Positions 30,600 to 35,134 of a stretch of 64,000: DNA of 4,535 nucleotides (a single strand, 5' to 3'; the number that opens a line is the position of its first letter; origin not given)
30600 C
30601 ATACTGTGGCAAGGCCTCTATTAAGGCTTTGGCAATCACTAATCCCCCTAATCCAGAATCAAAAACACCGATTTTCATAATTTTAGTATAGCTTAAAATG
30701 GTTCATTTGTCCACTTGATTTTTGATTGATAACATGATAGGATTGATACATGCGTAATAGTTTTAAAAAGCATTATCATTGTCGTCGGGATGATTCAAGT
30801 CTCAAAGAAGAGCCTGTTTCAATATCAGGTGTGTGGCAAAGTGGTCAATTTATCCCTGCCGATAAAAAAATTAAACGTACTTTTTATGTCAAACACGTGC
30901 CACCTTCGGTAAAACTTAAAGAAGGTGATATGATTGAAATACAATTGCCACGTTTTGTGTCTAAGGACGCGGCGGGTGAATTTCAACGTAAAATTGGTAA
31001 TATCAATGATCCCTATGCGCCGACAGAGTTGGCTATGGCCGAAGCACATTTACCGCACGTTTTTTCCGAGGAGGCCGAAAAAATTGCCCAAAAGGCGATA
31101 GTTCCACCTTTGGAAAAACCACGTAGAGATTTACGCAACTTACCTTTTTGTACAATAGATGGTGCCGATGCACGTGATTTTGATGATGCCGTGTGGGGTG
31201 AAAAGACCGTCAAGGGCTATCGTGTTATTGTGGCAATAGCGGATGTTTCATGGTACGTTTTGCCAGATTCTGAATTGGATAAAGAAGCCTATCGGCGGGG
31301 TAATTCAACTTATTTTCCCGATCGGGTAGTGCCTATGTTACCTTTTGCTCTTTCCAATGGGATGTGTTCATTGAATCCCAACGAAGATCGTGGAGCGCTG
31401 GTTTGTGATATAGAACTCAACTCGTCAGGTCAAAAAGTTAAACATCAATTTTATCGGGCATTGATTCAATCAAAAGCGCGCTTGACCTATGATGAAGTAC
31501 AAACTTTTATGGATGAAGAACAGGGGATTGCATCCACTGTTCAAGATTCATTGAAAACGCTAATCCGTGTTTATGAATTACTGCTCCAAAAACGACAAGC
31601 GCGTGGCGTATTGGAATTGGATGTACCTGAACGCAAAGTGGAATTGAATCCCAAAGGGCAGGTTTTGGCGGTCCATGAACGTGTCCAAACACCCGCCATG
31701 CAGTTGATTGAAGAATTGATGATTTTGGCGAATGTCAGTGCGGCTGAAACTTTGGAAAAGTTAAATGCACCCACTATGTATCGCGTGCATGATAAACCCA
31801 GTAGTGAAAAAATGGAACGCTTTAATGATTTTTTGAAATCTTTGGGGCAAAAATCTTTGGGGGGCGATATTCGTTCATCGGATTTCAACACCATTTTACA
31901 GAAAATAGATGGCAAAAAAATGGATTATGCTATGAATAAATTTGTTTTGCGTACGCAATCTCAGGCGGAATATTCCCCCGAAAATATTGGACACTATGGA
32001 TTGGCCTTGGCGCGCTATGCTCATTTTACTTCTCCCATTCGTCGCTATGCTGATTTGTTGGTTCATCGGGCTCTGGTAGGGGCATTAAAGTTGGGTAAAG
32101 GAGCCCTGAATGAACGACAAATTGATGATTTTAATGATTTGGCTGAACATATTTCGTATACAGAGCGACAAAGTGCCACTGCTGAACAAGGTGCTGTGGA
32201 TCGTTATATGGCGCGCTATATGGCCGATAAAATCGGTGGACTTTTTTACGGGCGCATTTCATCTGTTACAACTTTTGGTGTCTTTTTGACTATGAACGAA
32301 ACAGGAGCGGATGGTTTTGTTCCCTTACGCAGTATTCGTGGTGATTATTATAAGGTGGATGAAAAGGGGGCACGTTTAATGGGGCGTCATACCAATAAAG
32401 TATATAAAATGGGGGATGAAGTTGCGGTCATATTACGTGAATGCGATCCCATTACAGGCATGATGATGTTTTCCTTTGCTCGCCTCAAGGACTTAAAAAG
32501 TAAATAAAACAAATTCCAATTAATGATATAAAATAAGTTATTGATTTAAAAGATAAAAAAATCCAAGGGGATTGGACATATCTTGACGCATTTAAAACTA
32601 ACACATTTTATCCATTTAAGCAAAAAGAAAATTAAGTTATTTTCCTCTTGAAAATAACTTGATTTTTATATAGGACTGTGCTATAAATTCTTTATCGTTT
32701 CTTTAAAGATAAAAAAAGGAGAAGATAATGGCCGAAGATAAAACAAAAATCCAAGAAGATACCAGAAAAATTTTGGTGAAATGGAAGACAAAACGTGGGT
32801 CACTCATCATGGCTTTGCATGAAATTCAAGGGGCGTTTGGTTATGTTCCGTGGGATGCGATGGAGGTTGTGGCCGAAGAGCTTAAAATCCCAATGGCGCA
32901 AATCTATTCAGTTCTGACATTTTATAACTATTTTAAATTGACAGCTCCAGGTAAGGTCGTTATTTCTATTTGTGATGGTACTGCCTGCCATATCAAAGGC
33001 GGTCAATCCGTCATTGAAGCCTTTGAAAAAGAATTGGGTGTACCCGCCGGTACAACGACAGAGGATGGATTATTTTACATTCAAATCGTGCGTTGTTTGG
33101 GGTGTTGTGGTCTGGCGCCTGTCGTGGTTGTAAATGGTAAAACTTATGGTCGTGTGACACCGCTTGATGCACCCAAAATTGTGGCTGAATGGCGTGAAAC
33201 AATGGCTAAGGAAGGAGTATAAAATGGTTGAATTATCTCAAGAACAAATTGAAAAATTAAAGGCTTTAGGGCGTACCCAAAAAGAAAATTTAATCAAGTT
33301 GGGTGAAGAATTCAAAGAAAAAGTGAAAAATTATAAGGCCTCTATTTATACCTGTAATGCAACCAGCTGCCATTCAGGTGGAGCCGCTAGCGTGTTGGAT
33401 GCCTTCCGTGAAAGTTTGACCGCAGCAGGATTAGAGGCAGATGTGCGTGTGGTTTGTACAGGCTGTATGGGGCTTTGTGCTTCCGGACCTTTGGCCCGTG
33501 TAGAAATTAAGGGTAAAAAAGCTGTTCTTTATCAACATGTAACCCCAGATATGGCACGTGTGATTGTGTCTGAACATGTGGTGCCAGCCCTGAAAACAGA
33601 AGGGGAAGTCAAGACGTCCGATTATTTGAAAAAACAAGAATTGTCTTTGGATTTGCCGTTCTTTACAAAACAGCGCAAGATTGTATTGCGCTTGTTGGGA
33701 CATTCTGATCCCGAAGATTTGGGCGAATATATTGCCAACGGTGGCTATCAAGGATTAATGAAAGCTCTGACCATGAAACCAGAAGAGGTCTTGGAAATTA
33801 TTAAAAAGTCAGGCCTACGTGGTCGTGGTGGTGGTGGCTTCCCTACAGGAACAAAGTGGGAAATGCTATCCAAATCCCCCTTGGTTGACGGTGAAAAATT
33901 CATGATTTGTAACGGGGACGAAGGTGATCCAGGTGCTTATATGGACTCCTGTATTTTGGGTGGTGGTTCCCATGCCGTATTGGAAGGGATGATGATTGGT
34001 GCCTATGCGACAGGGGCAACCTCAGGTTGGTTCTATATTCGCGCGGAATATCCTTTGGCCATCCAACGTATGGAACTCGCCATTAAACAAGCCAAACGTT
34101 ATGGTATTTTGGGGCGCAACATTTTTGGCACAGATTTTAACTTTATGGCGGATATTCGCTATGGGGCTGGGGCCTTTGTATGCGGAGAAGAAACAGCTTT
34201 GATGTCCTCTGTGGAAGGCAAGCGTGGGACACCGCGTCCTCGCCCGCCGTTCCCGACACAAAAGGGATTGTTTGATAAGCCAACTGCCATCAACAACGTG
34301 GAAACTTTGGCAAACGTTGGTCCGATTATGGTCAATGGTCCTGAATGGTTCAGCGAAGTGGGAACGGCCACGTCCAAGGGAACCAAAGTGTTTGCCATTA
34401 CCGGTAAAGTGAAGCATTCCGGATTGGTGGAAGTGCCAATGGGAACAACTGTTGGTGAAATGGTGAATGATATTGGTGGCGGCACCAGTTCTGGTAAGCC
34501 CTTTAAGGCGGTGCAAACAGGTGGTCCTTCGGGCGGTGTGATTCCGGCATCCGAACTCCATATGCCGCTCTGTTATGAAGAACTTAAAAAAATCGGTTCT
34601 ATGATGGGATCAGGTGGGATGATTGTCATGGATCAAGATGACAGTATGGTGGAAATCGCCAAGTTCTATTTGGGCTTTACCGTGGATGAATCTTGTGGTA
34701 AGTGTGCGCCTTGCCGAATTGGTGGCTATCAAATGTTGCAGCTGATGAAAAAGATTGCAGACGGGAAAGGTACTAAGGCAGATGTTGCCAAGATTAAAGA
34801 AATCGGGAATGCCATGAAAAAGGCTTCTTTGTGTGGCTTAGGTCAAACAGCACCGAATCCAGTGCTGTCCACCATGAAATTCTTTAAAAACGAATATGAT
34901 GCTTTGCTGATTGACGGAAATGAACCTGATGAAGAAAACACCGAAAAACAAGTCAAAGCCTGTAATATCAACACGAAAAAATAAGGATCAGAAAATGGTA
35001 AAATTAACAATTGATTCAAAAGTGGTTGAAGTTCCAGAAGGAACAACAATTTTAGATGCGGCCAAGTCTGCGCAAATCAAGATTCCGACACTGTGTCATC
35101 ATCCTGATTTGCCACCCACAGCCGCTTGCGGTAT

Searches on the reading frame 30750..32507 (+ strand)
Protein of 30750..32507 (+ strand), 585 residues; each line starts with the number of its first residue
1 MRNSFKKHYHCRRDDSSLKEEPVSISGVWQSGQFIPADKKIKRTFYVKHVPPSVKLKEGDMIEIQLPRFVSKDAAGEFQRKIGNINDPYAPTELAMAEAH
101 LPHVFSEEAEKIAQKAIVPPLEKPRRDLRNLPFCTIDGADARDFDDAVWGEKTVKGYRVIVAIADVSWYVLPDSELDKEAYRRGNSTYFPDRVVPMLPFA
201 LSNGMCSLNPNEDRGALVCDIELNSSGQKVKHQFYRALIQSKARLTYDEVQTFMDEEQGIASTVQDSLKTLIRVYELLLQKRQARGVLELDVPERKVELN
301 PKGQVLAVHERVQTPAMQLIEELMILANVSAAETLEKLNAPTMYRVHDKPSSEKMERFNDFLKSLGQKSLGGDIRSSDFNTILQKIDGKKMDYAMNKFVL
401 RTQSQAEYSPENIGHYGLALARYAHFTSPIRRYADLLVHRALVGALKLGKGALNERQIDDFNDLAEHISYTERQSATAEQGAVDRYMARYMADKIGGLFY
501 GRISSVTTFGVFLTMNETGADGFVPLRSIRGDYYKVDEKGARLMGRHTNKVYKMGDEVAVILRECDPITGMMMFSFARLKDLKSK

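Call 19: search_protein_families(library=pfam, proteins=[window:30750-32507:+], max_evalue=0.001)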
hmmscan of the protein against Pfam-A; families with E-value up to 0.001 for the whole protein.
window:30750-32507:+ (585 aa): 3 families
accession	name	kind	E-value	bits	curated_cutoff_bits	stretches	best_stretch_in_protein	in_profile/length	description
PF00773.25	RNB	-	4.8e-106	355.2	29.3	1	125-446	1-324/326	RNB domain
PF00575.29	S1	-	5.3e-07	30.4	22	1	495-567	4-64/74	S1 RNA binding domain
PF17876.7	CSD2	-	2.1e-06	28.1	26.2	1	35-106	3-74/74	Cold shock domain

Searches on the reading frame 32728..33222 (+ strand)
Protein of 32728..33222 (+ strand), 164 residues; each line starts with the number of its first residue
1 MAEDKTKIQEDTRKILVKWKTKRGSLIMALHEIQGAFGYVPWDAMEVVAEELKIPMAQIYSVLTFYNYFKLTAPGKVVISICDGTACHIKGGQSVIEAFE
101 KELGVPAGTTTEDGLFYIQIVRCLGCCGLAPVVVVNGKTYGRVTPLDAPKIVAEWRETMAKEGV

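Call 19: search_protein_families(library=pfam, proteins=[window:32728-33222:+], max_evalue=0.001)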
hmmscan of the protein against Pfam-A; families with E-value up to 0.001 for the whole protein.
window:32728-33222:+ (164 aa): 1 family
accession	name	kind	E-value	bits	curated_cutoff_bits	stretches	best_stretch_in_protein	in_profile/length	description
PF01257.25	2Fe-2S_thioredx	-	4.9e-47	159.9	24.8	1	14-155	3-144/145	Thioredoxin-like [2Fe-2S] ferredoxin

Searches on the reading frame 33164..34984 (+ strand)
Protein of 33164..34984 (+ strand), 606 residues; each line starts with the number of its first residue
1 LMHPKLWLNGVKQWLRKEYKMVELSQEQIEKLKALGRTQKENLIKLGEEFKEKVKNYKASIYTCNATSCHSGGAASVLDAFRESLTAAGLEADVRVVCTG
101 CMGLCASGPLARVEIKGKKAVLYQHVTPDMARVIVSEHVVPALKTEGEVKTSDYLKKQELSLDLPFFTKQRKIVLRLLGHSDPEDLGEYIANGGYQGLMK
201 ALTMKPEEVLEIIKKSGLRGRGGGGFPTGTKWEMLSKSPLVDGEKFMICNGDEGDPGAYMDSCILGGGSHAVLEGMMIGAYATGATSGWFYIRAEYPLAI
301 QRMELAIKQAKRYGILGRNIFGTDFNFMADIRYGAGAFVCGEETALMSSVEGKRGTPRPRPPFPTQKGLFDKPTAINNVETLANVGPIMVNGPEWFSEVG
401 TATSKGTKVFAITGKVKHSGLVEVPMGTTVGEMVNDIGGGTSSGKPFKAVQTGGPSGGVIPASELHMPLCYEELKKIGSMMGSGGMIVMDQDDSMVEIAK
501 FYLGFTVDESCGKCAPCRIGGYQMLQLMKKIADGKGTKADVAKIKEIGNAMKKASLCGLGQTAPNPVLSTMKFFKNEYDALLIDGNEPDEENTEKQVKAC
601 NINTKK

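Call 19: search_protein_families(library=pfam, proteins=[window:33164-34984:+], max_evalue=0.001)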
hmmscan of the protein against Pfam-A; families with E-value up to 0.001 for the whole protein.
window:33164-34984:+ (606 aa): 5 families
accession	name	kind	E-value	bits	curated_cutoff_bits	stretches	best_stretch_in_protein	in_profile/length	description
PF01512.22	Complex1_51K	-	1.4e-40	139.1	31.2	1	213-385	1-148/150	Nuo51 FMN-binding domain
PF10589.14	NADH_4Fe-4S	-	1.5e-30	105.4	23.5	1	497-580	1-84/85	NADH-ubiquinone oxidoreductase-F iron-sulfur binding region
PF01257.25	2Fe-2S_thioredx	-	1.2e-06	28.9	24.8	1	58-136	65-142/145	Thioredoxin-like [2Fe-2S] ferredoxin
PF10531.15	SLBB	-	2.3e-06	27.7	27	1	409-459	1-54/55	SLBB domain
PF22461.2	SLBB_2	-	7.4e-05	23.2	27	1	409-457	2-52/79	SLBB domain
